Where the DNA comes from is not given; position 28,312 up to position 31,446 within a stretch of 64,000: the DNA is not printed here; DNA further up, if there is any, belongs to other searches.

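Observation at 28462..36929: Divergently transcribed pair of M1-type aminopeptidases flanked by a Ser/Thr kinase and TPR protein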

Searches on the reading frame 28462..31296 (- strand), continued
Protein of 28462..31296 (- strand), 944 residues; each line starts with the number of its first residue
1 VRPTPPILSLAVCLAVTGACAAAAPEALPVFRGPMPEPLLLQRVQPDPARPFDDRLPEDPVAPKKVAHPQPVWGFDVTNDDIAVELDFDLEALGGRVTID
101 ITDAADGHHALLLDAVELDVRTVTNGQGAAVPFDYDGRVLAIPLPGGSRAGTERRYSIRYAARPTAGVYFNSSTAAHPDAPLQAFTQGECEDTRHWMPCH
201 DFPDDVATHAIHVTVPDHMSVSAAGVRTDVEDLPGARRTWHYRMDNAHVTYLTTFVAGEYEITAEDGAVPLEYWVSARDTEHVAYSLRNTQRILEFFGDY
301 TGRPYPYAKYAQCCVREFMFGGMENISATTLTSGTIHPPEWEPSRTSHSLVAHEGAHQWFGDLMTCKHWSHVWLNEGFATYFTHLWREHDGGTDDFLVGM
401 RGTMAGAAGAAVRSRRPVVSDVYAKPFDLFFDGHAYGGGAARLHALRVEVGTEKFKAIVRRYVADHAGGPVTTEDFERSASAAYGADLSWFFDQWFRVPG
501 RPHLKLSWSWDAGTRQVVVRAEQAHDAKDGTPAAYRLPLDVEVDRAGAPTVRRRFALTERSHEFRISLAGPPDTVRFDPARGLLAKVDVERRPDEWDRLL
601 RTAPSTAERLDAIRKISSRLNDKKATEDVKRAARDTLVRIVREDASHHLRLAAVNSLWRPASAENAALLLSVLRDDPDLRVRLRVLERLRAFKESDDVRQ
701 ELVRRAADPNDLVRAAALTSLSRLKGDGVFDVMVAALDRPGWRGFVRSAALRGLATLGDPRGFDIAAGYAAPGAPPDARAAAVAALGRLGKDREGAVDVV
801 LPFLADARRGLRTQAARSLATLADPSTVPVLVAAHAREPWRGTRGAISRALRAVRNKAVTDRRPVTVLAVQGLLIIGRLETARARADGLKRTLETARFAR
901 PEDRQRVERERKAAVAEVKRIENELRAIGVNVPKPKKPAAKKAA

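Call 16: find_encoding_contigs(protein=P0005, flank=8000, max_places=2)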
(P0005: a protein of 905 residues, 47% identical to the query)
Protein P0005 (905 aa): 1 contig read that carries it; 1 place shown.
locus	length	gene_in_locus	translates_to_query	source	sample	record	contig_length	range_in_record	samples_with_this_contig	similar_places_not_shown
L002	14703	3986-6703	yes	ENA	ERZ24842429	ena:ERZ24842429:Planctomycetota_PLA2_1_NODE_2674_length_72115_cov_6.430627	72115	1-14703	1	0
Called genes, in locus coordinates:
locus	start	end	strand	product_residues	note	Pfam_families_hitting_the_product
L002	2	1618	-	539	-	?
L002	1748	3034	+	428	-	PF24575:TPR_Slam (faint), PF07719:TPR_2 (faint), PF13174:TPR_6 (faint), PF13181:TPR_8 (faint), PF13428:TPR_14 (faint), PF13432:TPR_16 (faint), PF13176:TPR_7 (faint), PF14559:TPR_19 (faint)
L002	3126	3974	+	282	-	PF00069:Pkinase, PF07714:PK_Tyr_Ser-Thr, PF01636:APH (faint), PF06293:Kdo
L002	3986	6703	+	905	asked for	PF17900:Peptidase_M1_N, PF01433:Peptidase_M1, PF03130:HEAT_PBS (faint), PF13646:HEAT_2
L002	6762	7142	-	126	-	-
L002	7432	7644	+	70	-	-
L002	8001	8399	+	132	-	PF00507:Oxidored_q4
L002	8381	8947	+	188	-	PF01058:Oxidored_q6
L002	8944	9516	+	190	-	PF00329:Complex1_30kDa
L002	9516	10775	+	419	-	PF00346:Complex1_49kDa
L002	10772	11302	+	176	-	PF01257:2Fe-2S_thioredx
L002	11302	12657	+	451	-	PF01512:Complex1_51K, PF22461:SLBB_2, PF10589:NADH_4Fe-4S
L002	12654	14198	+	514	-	PF00111:Fer2 (weak), PF13510:Fer2_4, PF10588:NADH-G_4Fe-4S_3, PF22117:Fer4_Nqo3, PF04879:Molybdop_Fe4S4, PF22151:Fer4_NDSU1 (weak), PF00384:Molybdopterin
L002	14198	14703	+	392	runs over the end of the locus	PF00146:NADHdh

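Call 17: find_encoding_contigs(protein=P0006, flank=8000, max_places=2)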
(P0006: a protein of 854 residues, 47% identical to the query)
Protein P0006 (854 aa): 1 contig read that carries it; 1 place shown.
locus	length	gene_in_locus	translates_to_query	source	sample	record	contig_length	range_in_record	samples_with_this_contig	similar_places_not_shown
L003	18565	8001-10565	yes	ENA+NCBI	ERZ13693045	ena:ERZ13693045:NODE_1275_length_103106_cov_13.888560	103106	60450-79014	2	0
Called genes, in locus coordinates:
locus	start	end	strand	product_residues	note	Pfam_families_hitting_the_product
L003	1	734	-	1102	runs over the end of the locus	PF01433:Peptidase_M1, PF04389:Peptidase_M28, PF01546:Peptidase_M20 (weak)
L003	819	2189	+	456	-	PF07719:TPR_2 (faint), PF13414:TPR_11 (faint), PF13428:TPR_14 (faint), PF13432:TPR_16 (faint), PF14559:TPR_19 (faint), PF00515:TPR_1 (faint)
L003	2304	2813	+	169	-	-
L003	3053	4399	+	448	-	PF00270:DEAD, PF04851:ResIII, PF00271:Helicase_C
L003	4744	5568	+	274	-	PF12849:PBP_like_2, PF13531:SBP_bac_11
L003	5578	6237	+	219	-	PF00528:BPD_transp_1 (weak)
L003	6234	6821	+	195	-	PF00005:ABC_tran, PF02463:SMC_N (faint), PF13191:AAA_16 (weak), PF13304:AAA_21 (weak)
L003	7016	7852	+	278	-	PF00069:Pkinase, PF07714:PK_Tyr_Ser-Thr, PF06293:Kdo (weak)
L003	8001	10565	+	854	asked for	PF17900:Peptidase_M1_N, PF01433:Peptidase_M1, PF03130:HEAT_PBS (faint), PF02985:HEAT (faint), PF13646:HEAT_2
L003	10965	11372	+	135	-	PF00507:Oxidored_q4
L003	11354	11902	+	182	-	PF01058:Oxidored_q6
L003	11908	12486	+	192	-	PF00329:Complex1_30kDa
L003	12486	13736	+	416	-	PF00346:Complex1_49kDa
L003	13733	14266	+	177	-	PF01257:2Fe-2S_thioredx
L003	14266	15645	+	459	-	PF01512:Complex1_51K, PF22461:SLBB_2, PF10589:NADH_4Fe-4S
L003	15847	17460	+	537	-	PF00111:Fer2, PF13510:Fer2_4, PF10588:NADH-G_4Fe-4S_3, PF22117:Fer4_Nqo3, PF04879:Molybdop_Fe4S4 (weak), PF00384:Molybdopterin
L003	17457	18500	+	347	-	PF00146:NADHdh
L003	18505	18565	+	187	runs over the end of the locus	PF13183:Fer4_8 (faint), PF13534:Fer4_17 (faint), PF12797:Fer4_2 (faint), PF12837:Fer4_6 (faint), PF12838:Fer4_7, PF13187:Fer4_9 (weak), PF00037:Fer4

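Call 18: find_encoding_contigs(protein=P0011, flank=8000, max_places=2)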
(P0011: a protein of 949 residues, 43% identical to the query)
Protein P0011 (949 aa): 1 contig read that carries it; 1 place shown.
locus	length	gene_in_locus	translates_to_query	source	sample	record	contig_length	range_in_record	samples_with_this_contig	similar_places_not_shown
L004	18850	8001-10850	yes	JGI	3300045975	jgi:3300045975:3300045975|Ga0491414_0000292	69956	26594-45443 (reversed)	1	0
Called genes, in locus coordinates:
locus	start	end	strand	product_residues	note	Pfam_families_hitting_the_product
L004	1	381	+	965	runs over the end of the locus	PF00082:Peptidase_S8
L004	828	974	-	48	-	-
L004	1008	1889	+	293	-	PF25390:WD40_RLD, PF25384:Alsin_RLD (faint), PF13540:RCC1_2, PF00415:RCC1 (weak)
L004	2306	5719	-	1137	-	PF01433:Peptidase_M1, PF04389:Peptidase_M28, PF01546:Peptidase_M20 (weak)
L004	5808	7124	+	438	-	PF14559:TPR_19 (faint), PF07719:TPR_2 (faint), PF13174:TPR_6 (faint), PF13181:TPR_8 (faint), PF13424:TPR_12 (faint), PF13428:TPR_14 (faint), PF12895:ANAPC3 (faint), PF13432:TPR_16 (weak)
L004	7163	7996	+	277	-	PF00069:Pkinase, PF07714:PK_Tyr_Ser-Thr, PF06293:Kdo (weak)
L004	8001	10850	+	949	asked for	PF17900:Peptidase_M1_N, PF01433:Peptidase_M1, PF02985:HEAT (faint), PF03130:HEAT_PBS (faint), PF13646:HEAT_2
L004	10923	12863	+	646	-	PF13620:CarboxypepD_reg (faint)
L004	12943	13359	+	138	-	PF00507:Oxidored_q4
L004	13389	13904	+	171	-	PF01058:Oxidored_q6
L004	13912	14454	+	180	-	PF00329:Complex1_30kDa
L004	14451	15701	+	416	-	PF00346:Complex1_49kDa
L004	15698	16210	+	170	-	PF01257:2Fe-2S_thioredx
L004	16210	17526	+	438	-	PF01512:Complex1_51K, PF22461:SLBB_2, PF10589:NADH_4Fe-4S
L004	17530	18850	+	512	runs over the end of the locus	PF00111:Fer2, PF13510:Fer2_4, PF10588:NADH-G_4Fe-4S_3, PF22117:Fer4_Nqo3, PF04879:Molybdop_Fe4S4 (weak), PF22151:Fer4_NDSU1 (weak), PF00384:Molybdopterin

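Call 21: find_related_loci(query=A1, collection=genome_contigs, flank=10000)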
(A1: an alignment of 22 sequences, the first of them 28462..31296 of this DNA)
Query A1 (944 aa) in genome_contigs; peptide patterns used: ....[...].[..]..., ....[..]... (x = any residue, [..] = any of these).
235 stretches matched a pattern; 27 encode a relative of the query (tblastn E <= 1e-3); 27 distinct loci.
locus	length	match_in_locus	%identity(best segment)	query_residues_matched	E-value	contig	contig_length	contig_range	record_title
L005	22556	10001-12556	52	14-884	0e+0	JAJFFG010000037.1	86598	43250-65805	MAG: Planctomycetota bacterium isolate OFTM316 OFTM316_36, whole genome shotgun sequence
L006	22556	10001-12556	50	43-894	0e+0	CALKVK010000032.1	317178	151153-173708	MAG TPA_asm: uncultured bacterium isolate SRR6227243_bin.30_CONCOCT_v1.1_MAG genome assembly, contig: ERZ795105.60, whol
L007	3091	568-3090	48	11-869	0e+0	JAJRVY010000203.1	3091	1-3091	MAG: Planctomycetota bacterium isolate Dive96_bin10.89 k141_1996405, whole genome shotgun sequence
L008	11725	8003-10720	42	34-929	0e+0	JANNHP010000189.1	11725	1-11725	MAG: Planctomycetia bacterium isolate SOY_6_C_metabat_247 SOY_6_C_k141_1062375, whole genome shotgun sequence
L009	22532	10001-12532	48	43-891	0e+0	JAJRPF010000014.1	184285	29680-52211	MAG: Planctomycetota bacterium isolate Dive100_bin1.14 k141_277292, whole genome shotgun sequence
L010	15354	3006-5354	36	75-852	2e-131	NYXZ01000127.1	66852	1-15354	MAG: Planctomycetota bacterium isolate ARS90 MHASMcontig_436801, whole genome shotgun sequence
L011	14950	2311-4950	34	63-937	4e-122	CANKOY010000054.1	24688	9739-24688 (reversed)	MAG: Planctomycetota bacterium isolate TH-Jun18-114 genome assembly, contig: TH-Jun18-C4088, whole genome shotgun sequen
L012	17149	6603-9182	36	75-929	4e-122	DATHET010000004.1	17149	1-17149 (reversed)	MAG TPA_asm: Planctomycetota bacterium isolate SMAG_U12428 k141_724665, whole genome shotgun sequence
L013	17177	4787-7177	36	63-853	2e-121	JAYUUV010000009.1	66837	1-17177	MAG: Planctomycetota bacterium isolate GL124_DN_concoct_187 GL124_DN_concoct_187_8, whole genome shotgun sequence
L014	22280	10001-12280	38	93-854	2e-120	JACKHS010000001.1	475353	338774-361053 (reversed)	MAG: Planctomycetota bacterium isolate HK-STAS-PLAN-24 HK-STAS-PLAN-24_1, whole genome shotgun sequence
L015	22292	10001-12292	36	61-824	7e-115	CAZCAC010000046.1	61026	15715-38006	MAG TPA_asm: uncultured Planctomycetaceae bacterium isolate binchicken_co65_457 genome assembly, contig: NODE_1855_lengt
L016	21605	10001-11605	42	60-596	4e-114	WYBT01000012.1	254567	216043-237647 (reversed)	MAG: Planctomycetaceae bacterium isolate PLA3 k127_160168, whole genome shotgun sequence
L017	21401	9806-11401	41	66-599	4e-113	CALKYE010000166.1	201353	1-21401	MAG TPA_asm: uncultured Planctomycetia bacterium isolate SRR6227243_bin.49_CONCOCT_v1.1_MAG genome assembly, contig: ERZ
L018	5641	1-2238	36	114-853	2e-110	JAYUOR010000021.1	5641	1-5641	MAG: Planctomycetota bacterium isolate GL103_UP_concoct_68 GL103_UP_concoct_68_20, whole genome shotgun sequence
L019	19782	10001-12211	35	95-835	8e-111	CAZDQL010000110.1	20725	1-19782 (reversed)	MAG TPA_asm: uncultured Planctomycetaceae bacterium isolate binchicken_co65_43 genome assembly, contig: NODE_10586_lengt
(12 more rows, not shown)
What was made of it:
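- Tried and rejected: The organism is therefore inferred to be a Planctomycetota MAG from its relatives (call 21).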

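Call 44: search_solved_structures(query=window:28462-31296:-, max_evalue=0.00001)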
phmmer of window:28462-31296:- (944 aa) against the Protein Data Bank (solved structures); distinct sequences matched with E-value up to 0.00001: 121 (the best 60 are shown).
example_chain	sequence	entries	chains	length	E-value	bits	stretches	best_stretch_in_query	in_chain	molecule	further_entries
7v9n_A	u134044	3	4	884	2.1e-35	125.2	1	178-505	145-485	Alanine aminopeptidase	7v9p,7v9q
7v9o_A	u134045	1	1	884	2.1e-35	125.2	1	178-505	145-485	Alanine aminopeptidase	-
1z1w_A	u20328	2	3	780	1e-33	119.7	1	81-507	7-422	Tricorn protease interacting factor F3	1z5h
3q7j_A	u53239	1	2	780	2e-33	118.7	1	81-507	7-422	Tricorn protease-interacting factor F3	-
8t41_A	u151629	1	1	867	2.5e-33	118.4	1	179-544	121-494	Aminopeptidase N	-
9o5k_G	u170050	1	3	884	4e-33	117.7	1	165-504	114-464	Puromycin-sensitive aminopeptidase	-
8sw0_A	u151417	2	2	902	4.2e-33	117.6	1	165-504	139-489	Puromycin-sensitive aminopeptidase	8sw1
6t6r_A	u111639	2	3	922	1.3e-28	102.7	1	167-534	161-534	Endoplasmic reticulum aminopeptidase 1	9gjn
9gjs_A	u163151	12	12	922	1.8e-28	102.3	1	167-534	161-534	Endoplasmic reticulum aminopeptidase 1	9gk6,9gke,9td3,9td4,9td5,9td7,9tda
6q4r_A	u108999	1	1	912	2e-28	102.1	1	167-534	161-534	Endoplasmic reticulum aminopeptidase 1,Endoplasmic reticulum aminopeptidase 1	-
6m8p_A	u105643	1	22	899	2.2e-28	102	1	167-534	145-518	Endoplasmic reticulum aminopeptidase 1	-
7z28_A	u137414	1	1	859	3e-28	101.6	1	167-544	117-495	Endoplasmic reticulum aminopeptidase 1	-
7zyf_A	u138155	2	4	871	6.6e-28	100.4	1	126-480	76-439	Leucyl-cystinyl aminopeptidase, pregnancy serum form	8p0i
4p8q_A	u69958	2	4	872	6.6e-28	100.4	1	126-480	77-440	Leucyl-cystinyl aminopeptidase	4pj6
8cgp_A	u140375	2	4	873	6.6e-28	100.4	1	126-480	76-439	Leucyl-cystinyl aminopeptidase, pregnancy serum form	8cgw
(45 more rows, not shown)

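Call 47: find_encoding_contigs(protein=P0010, flank=8000, max_places=1)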
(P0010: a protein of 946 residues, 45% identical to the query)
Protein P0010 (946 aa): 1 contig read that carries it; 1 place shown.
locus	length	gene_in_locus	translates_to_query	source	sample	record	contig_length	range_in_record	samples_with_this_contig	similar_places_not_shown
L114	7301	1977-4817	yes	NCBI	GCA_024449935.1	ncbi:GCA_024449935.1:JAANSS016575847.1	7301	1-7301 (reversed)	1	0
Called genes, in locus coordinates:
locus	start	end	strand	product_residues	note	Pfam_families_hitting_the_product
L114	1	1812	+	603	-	?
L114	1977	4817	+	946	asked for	PF17900:Peptidase_M1_N, PF01433:Peptidase_M1, PF02985:HEAT (faint), PF03130:HEAT_PBS (faint), PF13513:HEAT_EZ (faint), PF13646:HEAT_2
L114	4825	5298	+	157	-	PF18306:LDcluster4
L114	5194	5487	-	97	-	-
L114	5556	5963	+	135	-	PF00507:Oxidored_q4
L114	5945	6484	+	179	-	PF01058:Oxidored_q6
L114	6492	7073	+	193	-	PF00329:Complex1_30kDa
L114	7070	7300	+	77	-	?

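Call 48: find_encoding_contigs(protein=P0021, flank=8000, max_places=1)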
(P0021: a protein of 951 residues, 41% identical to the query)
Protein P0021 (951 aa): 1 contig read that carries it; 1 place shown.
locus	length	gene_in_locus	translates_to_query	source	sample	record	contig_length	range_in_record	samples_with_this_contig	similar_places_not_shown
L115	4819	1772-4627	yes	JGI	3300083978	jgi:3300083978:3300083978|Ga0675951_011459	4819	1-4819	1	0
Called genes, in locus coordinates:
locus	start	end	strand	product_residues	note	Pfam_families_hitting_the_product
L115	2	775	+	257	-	?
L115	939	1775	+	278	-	PF00069:Pkinase, PF07714:PK_Tyr_Ser-Thr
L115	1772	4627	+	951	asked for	PF17900:Peptidase_M1_N, PF01433:Peptidase_M1, PF02985:HEAT (faint), PF13646:HEAT_2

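Call 54: search_protein_families(library=padloc, proteins=[window:28462-31296:-], max_evalue=0.001)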
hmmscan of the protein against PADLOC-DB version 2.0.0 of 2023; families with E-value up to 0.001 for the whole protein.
window:28462-31296:- (944 aa): 0 families

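Call 70: list_cluster_members(proteins=[P0001, P0121, P0281])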
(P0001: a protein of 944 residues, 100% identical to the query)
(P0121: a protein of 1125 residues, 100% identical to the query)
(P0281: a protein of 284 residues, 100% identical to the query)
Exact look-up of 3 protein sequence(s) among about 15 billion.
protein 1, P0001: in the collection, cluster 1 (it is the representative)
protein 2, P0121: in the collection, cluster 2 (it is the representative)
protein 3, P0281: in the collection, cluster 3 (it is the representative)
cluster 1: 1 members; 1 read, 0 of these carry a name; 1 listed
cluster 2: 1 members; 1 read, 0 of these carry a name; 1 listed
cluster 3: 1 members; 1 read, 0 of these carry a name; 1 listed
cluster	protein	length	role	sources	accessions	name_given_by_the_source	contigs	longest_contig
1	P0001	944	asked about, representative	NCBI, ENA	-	-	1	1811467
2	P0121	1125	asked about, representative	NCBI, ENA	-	-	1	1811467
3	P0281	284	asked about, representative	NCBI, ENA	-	-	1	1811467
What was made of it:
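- Tried and rejected: Cluster look-up gave no name or accession (call 70).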
